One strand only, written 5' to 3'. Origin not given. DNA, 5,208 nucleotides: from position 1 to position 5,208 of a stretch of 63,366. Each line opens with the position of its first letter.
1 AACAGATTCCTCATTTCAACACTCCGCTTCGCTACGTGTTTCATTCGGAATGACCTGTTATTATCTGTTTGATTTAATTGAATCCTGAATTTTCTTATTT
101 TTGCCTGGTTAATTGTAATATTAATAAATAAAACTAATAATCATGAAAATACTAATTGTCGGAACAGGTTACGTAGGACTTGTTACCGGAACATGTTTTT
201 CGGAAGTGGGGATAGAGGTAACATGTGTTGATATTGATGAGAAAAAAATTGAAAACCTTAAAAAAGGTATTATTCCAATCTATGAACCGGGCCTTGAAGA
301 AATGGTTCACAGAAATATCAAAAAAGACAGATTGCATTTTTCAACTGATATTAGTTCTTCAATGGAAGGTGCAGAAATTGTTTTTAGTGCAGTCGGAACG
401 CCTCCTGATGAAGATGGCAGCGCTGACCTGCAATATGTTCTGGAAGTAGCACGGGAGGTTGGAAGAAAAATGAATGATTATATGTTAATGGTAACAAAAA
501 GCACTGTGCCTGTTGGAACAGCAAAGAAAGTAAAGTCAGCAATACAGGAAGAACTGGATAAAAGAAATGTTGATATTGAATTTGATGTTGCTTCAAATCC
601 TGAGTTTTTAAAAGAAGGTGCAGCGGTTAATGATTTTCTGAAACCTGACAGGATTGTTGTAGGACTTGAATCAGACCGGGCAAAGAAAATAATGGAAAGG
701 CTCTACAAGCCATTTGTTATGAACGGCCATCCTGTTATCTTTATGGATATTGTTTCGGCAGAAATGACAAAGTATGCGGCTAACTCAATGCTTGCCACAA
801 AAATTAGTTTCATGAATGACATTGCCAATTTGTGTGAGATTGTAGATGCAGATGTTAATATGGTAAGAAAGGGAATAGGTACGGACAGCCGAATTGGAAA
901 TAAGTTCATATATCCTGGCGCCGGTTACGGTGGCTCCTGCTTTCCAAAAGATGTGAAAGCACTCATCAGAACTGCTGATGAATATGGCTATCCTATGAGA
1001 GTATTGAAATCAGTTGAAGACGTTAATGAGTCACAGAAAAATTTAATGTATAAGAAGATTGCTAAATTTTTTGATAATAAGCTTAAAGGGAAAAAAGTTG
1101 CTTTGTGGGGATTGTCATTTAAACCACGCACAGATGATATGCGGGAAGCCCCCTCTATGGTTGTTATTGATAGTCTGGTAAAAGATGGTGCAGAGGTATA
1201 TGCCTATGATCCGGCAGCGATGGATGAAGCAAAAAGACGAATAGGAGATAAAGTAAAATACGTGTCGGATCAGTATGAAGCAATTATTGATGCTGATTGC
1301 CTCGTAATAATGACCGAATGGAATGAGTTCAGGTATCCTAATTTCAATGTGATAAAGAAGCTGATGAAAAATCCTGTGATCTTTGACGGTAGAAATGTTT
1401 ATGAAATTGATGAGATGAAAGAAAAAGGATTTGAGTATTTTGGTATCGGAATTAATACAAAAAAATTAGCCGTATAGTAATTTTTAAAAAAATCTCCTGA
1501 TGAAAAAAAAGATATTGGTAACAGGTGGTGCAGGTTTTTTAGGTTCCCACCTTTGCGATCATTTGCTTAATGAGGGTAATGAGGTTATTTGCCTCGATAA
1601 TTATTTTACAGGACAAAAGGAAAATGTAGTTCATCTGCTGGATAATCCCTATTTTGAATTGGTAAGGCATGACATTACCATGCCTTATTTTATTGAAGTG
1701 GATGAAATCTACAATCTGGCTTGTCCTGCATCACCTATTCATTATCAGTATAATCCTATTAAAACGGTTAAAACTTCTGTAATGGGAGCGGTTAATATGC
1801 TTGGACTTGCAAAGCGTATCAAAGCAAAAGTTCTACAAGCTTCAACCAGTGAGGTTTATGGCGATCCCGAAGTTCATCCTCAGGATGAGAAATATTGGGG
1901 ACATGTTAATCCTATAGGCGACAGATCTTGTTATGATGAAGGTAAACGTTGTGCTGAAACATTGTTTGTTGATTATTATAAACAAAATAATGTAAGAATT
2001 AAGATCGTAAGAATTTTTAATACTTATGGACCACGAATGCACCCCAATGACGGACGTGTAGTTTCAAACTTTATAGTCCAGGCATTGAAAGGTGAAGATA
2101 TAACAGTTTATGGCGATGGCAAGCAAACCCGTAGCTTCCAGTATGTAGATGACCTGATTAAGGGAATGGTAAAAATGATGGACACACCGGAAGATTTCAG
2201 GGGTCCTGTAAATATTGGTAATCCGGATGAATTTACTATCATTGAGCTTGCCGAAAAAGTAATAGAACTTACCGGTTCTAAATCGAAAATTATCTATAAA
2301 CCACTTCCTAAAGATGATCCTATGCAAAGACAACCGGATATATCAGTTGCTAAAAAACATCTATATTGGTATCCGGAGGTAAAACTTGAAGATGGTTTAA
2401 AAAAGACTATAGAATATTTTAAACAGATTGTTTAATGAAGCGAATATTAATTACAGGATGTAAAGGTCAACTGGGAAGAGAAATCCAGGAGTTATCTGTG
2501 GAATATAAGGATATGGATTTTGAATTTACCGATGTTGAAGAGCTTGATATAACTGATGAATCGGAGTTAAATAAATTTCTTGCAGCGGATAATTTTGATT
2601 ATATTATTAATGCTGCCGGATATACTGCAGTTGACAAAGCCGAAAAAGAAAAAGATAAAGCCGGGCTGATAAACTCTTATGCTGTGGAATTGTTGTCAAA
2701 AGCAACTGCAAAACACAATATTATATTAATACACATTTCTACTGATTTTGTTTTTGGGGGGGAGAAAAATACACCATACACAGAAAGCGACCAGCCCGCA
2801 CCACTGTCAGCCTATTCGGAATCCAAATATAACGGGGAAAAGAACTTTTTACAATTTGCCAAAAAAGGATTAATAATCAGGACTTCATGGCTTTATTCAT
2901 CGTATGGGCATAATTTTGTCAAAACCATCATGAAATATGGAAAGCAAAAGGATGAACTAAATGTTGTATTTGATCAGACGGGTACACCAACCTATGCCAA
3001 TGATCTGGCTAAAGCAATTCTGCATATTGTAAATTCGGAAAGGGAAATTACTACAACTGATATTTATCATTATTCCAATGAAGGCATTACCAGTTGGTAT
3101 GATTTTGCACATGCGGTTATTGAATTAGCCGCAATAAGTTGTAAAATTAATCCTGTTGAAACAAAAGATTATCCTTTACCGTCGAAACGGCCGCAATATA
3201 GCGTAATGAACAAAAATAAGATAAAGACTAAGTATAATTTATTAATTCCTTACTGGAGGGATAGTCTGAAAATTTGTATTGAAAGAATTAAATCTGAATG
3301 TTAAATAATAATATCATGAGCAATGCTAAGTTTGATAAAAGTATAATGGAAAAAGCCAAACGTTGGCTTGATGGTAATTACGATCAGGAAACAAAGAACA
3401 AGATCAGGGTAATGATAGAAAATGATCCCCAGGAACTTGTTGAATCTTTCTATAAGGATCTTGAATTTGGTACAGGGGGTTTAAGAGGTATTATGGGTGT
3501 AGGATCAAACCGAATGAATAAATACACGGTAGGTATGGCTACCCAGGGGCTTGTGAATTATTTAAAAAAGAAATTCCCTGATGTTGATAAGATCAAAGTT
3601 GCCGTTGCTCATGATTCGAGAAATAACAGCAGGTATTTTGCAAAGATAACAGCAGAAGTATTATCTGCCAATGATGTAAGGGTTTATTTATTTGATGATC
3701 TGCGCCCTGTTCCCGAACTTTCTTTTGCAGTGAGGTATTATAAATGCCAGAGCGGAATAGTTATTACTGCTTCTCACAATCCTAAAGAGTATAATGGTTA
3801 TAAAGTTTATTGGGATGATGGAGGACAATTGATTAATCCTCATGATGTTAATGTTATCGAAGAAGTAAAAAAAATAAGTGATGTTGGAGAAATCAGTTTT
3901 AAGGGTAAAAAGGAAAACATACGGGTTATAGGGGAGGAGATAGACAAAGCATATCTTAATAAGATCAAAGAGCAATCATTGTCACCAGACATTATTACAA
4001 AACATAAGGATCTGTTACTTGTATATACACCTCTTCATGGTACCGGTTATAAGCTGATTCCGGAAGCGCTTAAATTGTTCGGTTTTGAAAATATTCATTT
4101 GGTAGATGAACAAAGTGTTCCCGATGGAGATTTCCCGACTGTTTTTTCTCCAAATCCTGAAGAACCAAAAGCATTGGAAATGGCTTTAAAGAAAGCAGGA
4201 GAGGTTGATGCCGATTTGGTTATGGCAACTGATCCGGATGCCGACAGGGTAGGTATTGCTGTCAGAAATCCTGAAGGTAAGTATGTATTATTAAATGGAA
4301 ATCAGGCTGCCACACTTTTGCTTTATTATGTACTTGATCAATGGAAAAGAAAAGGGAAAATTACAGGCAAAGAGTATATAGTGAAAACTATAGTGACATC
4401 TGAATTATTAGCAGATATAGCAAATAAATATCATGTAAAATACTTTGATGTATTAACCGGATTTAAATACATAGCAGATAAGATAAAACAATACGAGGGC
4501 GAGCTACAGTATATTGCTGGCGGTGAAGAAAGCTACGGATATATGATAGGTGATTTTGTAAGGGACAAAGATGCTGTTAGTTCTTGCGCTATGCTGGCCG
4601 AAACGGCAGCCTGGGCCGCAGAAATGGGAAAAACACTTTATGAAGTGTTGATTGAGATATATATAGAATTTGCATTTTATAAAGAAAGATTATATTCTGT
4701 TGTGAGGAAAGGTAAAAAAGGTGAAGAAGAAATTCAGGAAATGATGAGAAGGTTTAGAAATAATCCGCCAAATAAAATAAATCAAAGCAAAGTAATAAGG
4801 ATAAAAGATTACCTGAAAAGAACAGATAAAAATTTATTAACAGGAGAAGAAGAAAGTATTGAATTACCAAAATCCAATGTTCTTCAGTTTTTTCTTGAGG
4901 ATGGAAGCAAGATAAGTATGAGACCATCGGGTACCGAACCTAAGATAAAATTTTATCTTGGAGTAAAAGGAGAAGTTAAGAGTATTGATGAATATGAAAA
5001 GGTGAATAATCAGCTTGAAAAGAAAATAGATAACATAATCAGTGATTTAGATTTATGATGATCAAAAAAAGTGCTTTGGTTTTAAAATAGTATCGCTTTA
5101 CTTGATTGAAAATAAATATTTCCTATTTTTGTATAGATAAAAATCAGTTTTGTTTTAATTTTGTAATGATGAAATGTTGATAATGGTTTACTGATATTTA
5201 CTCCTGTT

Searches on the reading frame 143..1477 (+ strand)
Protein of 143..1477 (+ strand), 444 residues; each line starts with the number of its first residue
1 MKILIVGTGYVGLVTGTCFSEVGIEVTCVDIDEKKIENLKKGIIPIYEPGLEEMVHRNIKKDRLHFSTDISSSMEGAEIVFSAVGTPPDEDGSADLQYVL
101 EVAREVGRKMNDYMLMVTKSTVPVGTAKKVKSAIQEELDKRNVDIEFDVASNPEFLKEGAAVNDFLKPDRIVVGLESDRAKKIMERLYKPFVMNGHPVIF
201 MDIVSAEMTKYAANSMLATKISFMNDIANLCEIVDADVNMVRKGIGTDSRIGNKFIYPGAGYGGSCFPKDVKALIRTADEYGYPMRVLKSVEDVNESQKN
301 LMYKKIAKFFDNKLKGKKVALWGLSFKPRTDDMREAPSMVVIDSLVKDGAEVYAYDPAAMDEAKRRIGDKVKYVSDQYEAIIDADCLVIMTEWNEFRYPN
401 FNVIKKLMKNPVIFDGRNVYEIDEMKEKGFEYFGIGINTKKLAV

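Call 59: search_protein_families(library=pfam, proteins=[window:143-1477:+], max_evalue=0.001)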
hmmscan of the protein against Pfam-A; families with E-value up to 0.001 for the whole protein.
window:143-1477:+ (444 aa): 7 families
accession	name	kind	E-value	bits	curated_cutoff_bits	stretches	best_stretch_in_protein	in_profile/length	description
PF03721.20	UDPG_MGDP_dh_N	-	1.2e-66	224.3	27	1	1-187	1-187/187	UDP-glucose/GDP-mannose dehydrogenase family, NAD binding domain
PF00984.24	UDPG_MGDP_dh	-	3.2e-39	133.3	25.4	1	205-296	2-93/94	UDP-glucose/GDP-mannose dehydrogenase family, central domain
PF03720.21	UDPG_MGDP_dh_C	-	4.4e-36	123.8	30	1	320-421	1-102/103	UDP-glucose/GDP-mannose dehydrogenase family, UDP binding domain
PF02737.24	3HCDH_N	-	4.4e-05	23.9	22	1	3-84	2-86/180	3-hydroxyacyl-CoA dehydrogenase, NAD binding domain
PF00070.33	Pyr_redox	-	0.00032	21.6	22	0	2-34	1-33/82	Pyridine nucleotide-disulphide oxidoreductase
PF03446.21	NAD_binding_2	-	0.00038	20.9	21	0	3-136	2-109/161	NAD binding domain of 6-phosphogluconate dehydrogenase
PF02558.23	ApbA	-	0.0006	19.9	22.2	0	3-91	1-81/150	Ketopantoate reductase PanE/ApbA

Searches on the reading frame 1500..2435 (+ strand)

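Call 59: search_protein_families(library=pfam, proteins=[window:1500-2435:+], max_evalue=0.001)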
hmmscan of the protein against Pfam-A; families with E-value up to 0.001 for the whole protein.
window:1500-2435:+ (311 aa): 6 families
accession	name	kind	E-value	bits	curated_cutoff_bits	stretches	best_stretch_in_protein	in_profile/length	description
PF16363.11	GDP_Man_Dehyd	-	8.7e-53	180.3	27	1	6-303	1-332/332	GDP-mannose 4,6 dehydratase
PF01370.27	Epimerase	-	4.2e-51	174.1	20.9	1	5-240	1-240/240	NAD dependent epimerase/dehydratase family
PF07993.18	NAD_binding_4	-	6.3e-10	39.1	20.1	1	66-191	88-220/258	Male sterility protein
PF02719.21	Polysacc_synt_2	-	1.3e-09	38.1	20.2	0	5-110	1-121/293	Polysaccharide biosynthesis protein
PF01073.25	3Beta_HSD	-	2.4e-08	33.8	22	1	6-219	1-221/280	3-beta hydroxysteroid dehydrogenase/isomerase family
PF04321.23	RmlD_sub_bind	-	1e-06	28.5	27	1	4-265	2-238/287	RmlD substrate binding domain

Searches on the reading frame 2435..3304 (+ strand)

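Call 59: search_protein_families(library=pfam, proteins=[window:2435-3304:+], max_evalue=0.001)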
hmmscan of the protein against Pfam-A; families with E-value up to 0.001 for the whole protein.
window:2435-3304:+ (289 aa): 4 families
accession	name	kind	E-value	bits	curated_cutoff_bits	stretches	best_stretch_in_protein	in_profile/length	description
PF04321.23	RmlD_sub_bind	-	9.2e-94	314.1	27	1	3-285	2-285/287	RmlD substrate binding domain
PF01370.27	Epimerase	-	2.8e-19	69.9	20.9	1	4-210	1-236/240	NAD dependent epimerase/dehydratase family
PF16363.11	GDP_Man_Dehyd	-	5.8e-13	49.4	27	1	33-203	55-241/332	GDP-mannose 4,6 dehydratase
PF02719.21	Polysacc_synt_2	-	0.00021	21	20.2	0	23-104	46-129/293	Polysaccharide biosynthesis protein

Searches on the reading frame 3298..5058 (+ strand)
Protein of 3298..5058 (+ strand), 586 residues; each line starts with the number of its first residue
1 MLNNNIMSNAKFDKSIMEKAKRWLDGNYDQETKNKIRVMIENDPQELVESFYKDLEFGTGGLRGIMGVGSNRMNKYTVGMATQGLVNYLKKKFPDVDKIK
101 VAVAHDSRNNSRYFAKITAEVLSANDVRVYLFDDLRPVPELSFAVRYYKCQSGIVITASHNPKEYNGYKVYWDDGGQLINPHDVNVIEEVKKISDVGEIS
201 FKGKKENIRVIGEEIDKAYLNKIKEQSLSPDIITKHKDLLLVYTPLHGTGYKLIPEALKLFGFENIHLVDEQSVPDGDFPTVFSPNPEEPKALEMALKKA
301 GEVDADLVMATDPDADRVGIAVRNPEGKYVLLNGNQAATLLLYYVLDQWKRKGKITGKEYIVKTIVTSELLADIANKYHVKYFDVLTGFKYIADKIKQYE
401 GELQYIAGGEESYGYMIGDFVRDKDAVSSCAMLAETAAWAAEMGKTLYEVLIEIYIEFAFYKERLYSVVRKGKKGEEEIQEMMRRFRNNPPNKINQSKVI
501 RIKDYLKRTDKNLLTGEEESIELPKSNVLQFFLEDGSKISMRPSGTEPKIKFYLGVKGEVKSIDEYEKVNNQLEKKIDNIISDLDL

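Call 59: search_protein_families(library=pfam, proteins=[window:3298-5058:+], max_evalue=0.001)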
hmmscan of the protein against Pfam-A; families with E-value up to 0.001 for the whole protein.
window:3298-5058:+ (586 aa): 4 families
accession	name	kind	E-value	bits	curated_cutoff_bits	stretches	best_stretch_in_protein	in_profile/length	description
PF02878.22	PGM_PMM_I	-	3e-40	137.6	22.5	1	56-194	3-135/138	Phosphoglucomutase/phosphomannomutase, alpha/beta/alpha domain I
PF02879.22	PGM_PMM_II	-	4.9e-24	85.3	29.3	1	218-321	2-99/103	Phosphoglucomutase/phosphomannomutase, alpha/beta/alpha domain II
PF02880.22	PGM_PMM_III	-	8.7e-21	74.6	20.7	1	333-454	1-111/115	Phosphoglucomutase/phosphomannomutase, alpha/beta/alpha domain III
PF00408.26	PGM_PMM_IV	-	1.9e-07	31.5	23.1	1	525-562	22-57/68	Phosphoglucomutase/phosphomannomutase, C-terminal domain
